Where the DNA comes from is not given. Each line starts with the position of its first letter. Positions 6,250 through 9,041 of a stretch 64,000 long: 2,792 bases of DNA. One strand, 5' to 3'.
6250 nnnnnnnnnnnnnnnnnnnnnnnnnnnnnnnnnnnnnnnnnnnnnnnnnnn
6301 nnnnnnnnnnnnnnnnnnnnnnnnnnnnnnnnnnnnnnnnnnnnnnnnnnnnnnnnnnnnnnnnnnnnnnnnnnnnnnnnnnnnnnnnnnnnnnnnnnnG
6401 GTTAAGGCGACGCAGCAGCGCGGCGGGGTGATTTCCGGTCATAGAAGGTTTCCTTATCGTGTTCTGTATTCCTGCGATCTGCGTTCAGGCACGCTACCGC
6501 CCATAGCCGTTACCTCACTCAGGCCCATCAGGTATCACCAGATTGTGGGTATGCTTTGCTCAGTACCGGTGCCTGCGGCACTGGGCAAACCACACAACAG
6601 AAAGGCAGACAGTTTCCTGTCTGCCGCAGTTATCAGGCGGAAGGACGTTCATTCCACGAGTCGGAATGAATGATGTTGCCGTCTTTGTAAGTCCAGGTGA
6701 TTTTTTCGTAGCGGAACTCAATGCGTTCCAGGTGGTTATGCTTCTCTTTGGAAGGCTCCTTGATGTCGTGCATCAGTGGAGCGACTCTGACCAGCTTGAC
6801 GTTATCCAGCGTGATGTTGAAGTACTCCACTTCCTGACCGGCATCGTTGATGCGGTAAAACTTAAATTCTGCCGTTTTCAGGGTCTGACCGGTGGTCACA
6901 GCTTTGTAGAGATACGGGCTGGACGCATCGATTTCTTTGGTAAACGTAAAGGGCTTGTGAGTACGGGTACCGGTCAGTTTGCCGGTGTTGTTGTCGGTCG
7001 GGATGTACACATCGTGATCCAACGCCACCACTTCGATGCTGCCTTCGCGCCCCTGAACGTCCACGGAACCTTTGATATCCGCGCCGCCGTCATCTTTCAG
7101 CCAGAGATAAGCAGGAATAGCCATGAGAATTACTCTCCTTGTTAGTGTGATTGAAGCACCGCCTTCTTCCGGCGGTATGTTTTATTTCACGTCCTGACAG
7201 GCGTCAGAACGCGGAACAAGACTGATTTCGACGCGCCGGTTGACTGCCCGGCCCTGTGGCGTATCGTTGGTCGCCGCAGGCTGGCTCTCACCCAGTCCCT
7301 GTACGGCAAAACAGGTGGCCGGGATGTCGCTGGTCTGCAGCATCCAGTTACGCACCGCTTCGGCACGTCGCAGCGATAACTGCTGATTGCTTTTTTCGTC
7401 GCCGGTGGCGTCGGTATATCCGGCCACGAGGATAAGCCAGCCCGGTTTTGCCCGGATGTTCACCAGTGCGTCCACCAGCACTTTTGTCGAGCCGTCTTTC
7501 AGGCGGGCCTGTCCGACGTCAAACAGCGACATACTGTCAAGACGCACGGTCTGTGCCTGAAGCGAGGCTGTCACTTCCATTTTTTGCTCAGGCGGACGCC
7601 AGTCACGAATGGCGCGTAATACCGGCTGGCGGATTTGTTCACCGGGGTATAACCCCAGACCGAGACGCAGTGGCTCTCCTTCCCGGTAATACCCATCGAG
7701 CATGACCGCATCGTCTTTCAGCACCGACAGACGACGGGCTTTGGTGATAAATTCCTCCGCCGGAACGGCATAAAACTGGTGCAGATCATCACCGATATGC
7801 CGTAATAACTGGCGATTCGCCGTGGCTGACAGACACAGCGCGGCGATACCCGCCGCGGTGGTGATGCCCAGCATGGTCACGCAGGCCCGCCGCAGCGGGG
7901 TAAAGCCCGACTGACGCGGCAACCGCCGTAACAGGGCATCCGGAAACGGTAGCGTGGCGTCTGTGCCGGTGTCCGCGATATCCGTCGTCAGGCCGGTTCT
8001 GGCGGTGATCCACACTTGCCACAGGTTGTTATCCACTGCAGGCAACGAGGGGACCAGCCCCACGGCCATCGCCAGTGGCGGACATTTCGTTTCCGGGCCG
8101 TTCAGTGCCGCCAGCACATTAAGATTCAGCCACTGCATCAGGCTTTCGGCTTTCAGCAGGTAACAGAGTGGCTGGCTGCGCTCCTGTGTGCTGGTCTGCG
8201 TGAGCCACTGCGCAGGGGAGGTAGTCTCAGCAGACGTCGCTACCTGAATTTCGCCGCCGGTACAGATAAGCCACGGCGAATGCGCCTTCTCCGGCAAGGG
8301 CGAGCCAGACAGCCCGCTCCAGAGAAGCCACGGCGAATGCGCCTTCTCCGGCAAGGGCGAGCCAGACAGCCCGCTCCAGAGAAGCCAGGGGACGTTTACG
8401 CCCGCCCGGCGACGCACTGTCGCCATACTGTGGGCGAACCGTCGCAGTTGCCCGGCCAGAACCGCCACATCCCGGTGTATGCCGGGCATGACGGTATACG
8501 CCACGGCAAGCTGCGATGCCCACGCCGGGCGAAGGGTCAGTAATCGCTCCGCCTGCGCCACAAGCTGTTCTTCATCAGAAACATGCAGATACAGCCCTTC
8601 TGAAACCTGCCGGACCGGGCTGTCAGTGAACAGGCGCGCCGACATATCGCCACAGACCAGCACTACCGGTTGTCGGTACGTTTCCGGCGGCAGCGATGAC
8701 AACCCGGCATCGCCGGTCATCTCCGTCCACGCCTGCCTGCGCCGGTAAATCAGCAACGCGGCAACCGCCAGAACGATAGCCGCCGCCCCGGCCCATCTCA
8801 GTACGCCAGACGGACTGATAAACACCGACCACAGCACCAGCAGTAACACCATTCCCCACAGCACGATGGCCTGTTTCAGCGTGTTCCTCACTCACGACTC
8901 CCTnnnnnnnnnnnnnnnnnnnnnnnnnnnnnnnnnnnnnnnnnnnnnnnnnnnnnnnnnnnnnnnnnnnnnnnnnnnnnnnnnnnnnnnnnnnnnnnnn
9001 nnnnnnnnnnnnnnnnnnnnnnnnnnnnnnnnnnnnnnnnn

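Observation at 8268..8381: Perfect in-frame 57-bp tandem duplication in the TagL-like gene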

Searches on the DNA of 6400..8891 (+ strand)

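Call 4: search_dna_similar(query=window:7182-8891:+, collection=ecoli_genomes, mode=near, max_rows=40)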
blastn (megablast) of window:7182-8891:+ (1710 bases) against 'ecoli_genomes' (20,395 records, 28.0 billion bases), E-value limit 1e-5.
Records with a match: 1295; places in all: 1298; records where one place covers at least 80% of the query: 1288.
Genomes with a match: 1295 of 5426; with a place that covers at least 80% of the query: 1288. Places per genome that has any: lowest 1, median 1, highest 2. On chromosomes: 1297 places; on plasmids: 1.
Best place of each record, by identity: 95-99% 302; 90-95% 993.
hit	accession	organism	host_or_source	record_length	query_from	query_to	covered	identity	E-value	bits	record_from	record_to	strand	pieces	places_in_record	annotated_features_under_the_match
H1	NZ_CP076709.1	Escherichia coli O158:H23 strain CFIAFB20140388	missing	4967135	1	1710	100%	97.9%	0e+0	2986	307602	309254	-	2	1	OmpA family protein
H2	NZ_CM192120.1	Escherichia coli strain MEW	Pagophila eburnea (ivory gull)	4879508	1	1710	100%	97.9%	0e+0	2986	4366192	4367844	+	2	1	OmpA family protein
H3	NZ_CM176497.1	Escherichia coli strain Eco_23-2667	canine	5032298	1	1710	100%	97.3%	0e+0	2924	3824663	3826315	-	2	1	OmpA family protein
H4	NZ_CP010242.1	Escherichia coli strain S56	not applicable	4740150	1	1710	100%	97.3%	0e+0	2924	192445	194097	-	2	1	OmpA family protein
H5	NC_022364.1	Escherichia coli LY180 strain LY180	-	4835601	1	1710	100%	97.3%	0e+0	2924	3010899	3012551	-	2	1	OmpA family protein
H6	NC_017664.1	Escherichia coli W strain W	-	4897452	1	1710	100%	97.3%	0e+0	2924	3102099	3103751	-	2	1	OmpA family protein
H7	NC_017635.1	Escherichia coli W strain W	-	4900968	1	1710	100%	97.3%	0e+0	2924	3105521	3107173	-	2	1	OmpA family protein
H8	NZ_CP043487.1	Escherichia coli strain AQ15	missing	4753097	1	1710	100%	97.3%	0e+0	2924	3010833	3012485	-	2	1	OmpA family protein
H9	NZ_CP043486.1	Escherichia coli strain SL112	missing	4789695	1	1710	100%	97.3%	0e+0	2924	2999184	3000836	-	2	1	OmpA family protein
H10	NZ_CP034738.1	Escherichia coli strain L65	missing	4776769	1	1710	100%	97.3%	0e+0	2924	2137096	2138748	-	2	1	OmpA family protein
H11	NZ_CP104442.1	Escherichia coli strain HBUT-L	missing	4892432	1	1710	100%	97.3%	0e+0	2924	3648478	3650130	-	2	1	OmpA family protein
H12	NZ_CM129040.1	Escherichia coli strain 401651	Homo sapiens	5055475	1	1710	100%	97.3%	0e+0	2924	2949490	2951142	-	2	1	OmpA family protein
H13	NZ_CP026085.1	Escherichia coli strain DH5alpha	-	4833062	1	1710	100%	97.2%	0e+0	2924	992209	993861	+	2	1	OmpA family protein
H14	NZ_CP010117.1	Escherichia coli strain C2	cow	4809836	1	1710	100%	97.2%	0e+0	2924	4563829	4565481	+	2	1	OmpA family protein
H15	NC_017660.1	Escherichia coli KO11FL strain KO11FL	-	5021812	1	1710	100%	97.2%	0e+0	2924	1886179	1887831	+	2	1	OmpA family protein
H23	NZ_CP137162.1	Escherichia coli strain YA-1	duck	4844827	1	1710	100%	97.2%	0e+0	2924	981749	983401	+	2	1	OmpA family protein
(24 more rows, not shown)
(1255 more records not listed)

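Call 6: search_dna_similar(query=window:8285-8364:+, collection=ecoli_genomes, mode=near, max_rows=30)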
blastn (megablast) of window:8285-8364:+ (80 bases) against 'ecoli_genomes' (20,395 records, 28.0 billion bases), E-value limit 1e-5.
Records with a match: 2; places in all: 2; records where one place covers at least 80% of the query: 2.
Genomes with a match: 2 of 5426; with a place that covers at least 80% of the query: 2. Places per genome that has any: lowest 1, median 1, highest 1. On chromosomes: 2 places; on plasmids: 0.
Best place of each record, by identity: 95-99% 2.
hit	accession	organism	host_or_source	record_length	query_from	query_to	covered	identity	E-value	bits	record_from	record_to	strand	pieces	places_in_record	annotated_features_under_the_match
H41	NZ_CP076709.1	Escherichia coli O158:H23 strain CFIAFB20140388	missing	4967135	1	80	100%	97.9%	2e-14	165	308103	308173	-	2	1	OmpA family protein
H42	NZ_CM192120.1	Escherichia coli strain MEW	Pagophila eburnea (ivory gull)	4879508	1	80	100%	96.9%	2e-14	165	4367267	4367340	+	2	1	OmpA family protein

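Call 8: get_annotated_region(hit=H1, flank=12000)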
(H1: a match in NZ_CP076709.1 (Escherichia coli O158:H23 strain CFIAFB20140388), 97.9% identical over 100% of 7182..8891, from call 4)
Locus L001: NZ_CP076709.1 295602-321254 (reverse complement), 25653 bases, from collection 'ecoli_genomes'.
description: Escherichia coli O158:H23 strain CFIAFB20140388 chromosome, complete genome
organism: Escherichia coli O158:H23 strain CFIAFB20140388 (NCBI taxid 2848144)
replicon: chromosome; assembly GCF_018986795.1
host: -; source: missing; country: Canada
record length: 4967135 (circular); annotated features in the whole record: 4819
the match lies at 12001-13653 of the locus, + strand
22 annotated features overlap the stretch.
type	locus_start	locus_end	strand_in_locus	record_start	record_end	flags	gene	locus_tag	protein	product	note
CDS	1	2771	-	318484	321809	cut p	-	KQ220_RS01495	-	ImcF-related family protein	frameshifted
CDS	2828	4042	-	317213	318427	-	-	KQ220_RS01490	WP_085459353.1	hypothetical protein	-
CDS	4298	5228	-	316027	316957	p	-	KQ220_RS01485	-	hypothetical protein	frameshifted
CDS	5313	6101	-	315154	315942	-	-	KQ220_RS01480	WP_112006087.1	hypothetical protein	-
CDS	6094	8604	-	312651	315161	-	-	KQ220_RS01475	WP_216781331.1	type VI secretion system Vgr family protein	-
CDS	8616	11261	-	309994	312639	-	tssH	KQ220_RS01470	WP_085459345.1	type VI secretion system ATPase TssH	-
CDS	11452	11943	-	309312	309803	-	-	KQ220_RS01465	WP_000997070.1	Hcp family type VI secretion system effector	-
CDS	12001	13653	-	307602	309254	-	-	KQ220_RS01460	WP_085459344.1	OmpA family protein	-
CDS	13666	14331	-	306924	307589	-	tssL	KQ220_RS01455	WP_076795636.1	type VI secretion system protein TssL, short form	-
CDS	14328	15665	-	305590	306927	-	tssK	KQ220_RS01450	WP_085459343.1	type VI secretion system baseplate subunit TssK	-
CDS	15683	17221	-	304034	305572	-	tssC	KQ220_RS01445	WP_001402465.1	type VI secretion system contractile sheath large subunit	-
CDS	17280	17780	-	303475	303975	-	tssB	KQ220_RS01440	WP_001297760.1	type VI secretion system contractile sheath small subunit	-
CDS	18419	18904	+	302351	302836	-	-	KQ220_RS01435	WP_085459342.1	hypothetical protein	-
CDS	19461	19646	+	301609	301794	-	-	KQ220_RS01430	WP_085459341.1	AlpA family transcriptional regulator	-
CDS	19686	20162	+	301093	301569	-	-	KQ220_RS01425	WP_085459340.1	ParB family protein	-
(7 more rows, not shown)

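Call 18: search_dna_similar(query=window:7182-8891:+, collection=ecoli_genomes, mode=near, max_rows=60, rows=spread)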
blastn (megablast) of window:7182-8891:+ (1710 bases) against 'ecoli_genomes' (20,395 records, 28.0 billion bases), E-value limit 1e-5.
Records with a match: 1295; places in all: 1298; records where one place covers at least 80% of the query: 1288.
Genomes with a match: 1295 of 5426; with a place that covers at least 80% of the query: 1288. Places per genome that has any: lowest 1, median 1, highest 2. On chromosomes: 1297 places; on plasmids: 1.
Best place of each record, by identity: 95-99% 302; 90-95% 993.
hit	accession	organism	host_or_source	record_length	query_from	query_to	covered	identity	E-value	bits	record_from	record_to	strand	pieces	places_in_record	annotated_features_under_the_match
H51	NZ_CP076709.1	Escherichia coli O158:H23 strain CFIAFB20140388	missing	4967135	1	1710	100%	97.9%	0e+0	2986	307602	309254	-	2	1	OmpA family protein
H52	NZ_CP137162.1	Escherichia coli strain YA-1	duck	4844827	1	1710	100%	97.2%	0e+0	2924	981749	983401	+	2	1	OmpA family protein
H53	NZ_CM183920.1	Escherichia coli strain GMM060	Homo sapiens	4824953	1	1710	100%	97.2%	0e+0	2919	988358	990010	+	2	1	OmpA family protein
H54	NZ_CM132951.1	Escherichia coli strain 44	Homo sapiens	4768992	1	1710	100%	97.2%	0e+0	2919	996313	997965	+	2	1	OmpA family protein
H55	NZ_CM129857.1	Escherichia coli strain SW07099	wastewater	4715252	1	1710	100%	97.1%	0e+0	2914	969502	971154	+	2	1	OmpA family protein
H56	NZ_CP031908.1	Escherichia coli O103:H2 strain FWSEC0007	Homo sapiens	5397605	1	1710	100%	97.0%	0e+0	2908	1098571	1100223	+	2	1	OmpA family protein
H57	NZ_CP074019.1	Escherichia coli strain PM22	Pig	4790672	1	1710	100%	96.9%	0e+0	2886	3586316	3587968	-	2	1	OmpA family protein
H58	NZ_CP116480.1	Escherichia coli strain GTEN_24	Homo sapiens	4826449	1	1710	100%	96.8%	0e+0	2880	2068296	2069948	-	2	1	OmpA family protein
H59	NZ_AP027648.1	Escherichia coli strain PSJ-36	Homo sapiens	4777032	1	1710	100%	96.8%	0e+0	2880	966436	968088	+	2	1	OmpA family protein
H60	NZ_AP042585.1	Escherichia coli strain OkiPb01698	bovine feces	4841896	1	1710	100%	95.9%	0e+0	2797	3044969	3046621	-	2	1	OmpA family protein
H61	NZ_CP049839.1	Escherichia coli strain UPEC-455U/190220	Homo sapiens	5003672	1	1710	100%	95.1%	0e+0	2714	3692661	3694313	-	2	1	OmpA family protein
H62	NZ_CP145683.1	Escherichia coli strain S1-KEN-07-A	Homo sapiens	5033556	1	1710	100%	95.1%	0e+0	2714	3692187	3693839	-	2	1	OmpA family protein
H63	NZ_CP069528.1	Escherichia coli strain FDAARGOS_1252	Homo sapiens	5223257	1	1710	100%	95.0%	0e+0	2714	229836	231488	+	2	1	OmpA family protein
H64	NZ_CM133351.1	Escherichia coli strain DEF2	Mus musculus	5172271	1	1710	100%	95.0%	0e+0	2714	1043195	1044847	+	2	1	OmpA family protein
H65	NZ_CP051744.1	Escherichia coli strain SCU-484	Homo sapiens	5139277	1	1710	100%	94.0%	0e+0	2619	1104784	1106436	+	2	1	OmpA family protein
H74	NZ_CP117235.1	Escherichia coli strain ATCC 25922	missing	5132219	1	1710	100%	93.4%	0e+0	2553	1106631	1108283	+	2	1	OmpA family protein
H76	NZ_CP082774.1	Escherichia coli O16:H6 strain CU37RT-2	Homo sapiens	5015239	1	1710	100%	93.3%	0e+0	2543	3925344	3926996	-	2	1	OmpA family protein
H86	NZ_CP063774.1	Escherichia coli O25b:H4-ST131 strain ST131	wastewater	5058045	1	1519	89%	93.2%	0e+0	2256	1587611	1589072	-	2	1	OmpA family protein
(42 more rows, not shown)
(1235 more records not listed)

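Call 19: get_annotated_region(hit=H6, flank=100)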
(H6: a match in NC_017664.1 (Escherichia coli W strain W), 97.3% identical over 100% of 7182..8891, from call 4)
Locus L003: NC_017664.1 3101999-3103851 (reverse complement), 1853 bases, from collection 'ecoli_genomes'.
description: Escherichia coli W, complete sequence
organism: Escherichia coli W strain W (NCBI taxid 566546)
replicon: chromosome; assembly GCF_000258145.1
host: -; source: -; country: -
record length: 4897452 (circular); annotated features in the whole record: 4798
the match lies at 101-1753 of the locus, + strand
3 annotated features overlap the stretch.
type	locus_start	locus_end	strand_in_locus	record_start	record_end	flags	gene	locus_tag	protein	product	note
CDS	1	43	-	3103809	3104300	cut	-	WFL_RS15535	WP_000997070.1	Hcp family type VI secretion system effector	-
CDS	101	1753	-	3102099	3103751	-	-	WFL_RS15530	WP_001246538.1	OmpA family protein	-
CDS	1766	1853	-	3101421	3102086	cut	tssL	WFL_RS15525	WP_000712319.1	type VI secretion system protein TssL, short form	-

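Call 20: get_annotated_region(hit=H61, flank=100)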
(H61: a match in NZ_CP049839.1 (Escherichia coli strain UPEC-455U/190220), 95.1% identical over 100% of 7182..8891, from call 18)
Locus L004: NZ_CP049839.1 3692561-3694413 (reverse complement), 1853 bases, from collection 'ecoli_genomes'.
description: Escherichia coli strain UPEC-455U/190220 chromosome, complete genome
organism: Escherichia coli strain UPEC-455U/190220 (NCBI taxid 562)
replicon: chromosome; assembly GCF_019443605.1
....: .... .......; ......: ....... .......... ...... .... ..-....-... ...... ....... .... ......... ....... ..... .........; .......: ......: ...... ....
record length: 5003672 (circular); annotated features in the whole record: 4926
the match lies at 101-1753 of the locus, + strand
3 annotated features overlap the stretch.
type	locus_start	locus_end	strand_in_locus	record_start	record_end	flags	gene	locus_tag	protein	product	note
CDS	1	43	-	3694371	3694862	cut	-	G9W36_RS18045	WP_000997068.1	Hcp family type VI secretion system effector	-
CDS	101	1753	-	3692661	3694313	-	-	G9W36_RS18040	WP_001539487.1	OmpA family protein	-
CDS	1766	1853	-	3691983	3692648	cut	tssL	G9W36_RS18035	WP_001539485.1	type VI secretion system protein TssL, short form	-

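Call 21: get_annotated_region(hit=H74, flank=100)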
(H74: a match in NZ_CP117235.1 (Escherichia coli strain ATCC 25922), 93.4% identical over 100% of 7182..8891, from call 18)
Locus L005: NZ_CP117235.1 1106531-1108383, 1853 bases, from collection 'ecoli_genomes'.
description: Escherichia coli strain ATCC 25922 chromosome, complete genome
organism: Escherichia coli strain ATCC 25922 (NCBI taxid 562)
replicon: chromosome; assembly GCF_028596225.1
host: -; source: missing; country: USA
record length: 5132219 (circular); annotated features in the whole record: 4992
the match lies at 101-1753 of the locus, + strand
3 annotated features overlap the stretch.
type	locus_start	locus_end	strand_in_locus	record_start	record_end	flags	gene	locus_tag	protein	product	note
CDS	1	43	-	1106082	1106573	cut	-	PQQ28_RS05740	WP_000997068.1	Hcp family type VI secretion system effector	-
CDS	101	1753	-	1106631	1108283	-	-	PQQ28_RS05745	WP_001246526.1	OmpA family protein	-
CDS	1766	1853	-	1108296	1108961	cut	tssL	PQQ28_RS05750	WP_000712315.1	type VI secretion system protein TssL, short form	-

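Call 22: get_annotated_region(hit=H86, flank=300)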
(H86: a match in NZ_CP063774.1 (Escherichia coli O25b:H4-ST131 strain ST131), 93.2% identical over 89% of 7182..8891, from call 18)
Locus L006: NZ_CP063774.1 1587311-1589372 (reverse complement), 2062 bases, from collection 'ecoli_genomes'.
description: Escherichia coli O25b:H4-ST131 chromosome, complete genome
organism: Escherichia coli O25b:H4-ST131 strain ST131 (NCBI taxid 941322)
replicon: chromosome; assembly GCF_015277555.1
host: -; source: wastewater; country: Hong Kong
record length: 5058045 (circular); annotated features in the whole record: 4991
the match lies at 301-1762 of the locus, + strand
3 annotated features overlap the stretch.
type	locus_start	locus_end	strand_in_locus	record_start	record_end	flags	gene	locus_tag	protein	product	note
CDS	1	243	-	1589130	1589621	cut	-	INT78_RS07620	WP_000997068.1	Hcp family type VI secretion system effector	-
CDS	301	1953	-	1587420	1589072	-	-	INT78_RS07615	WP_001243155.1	OmpA family protein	-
CDS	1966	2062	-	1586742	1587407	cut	tssL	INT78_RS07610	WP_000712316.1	type VI secretion system protein TssL, short form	-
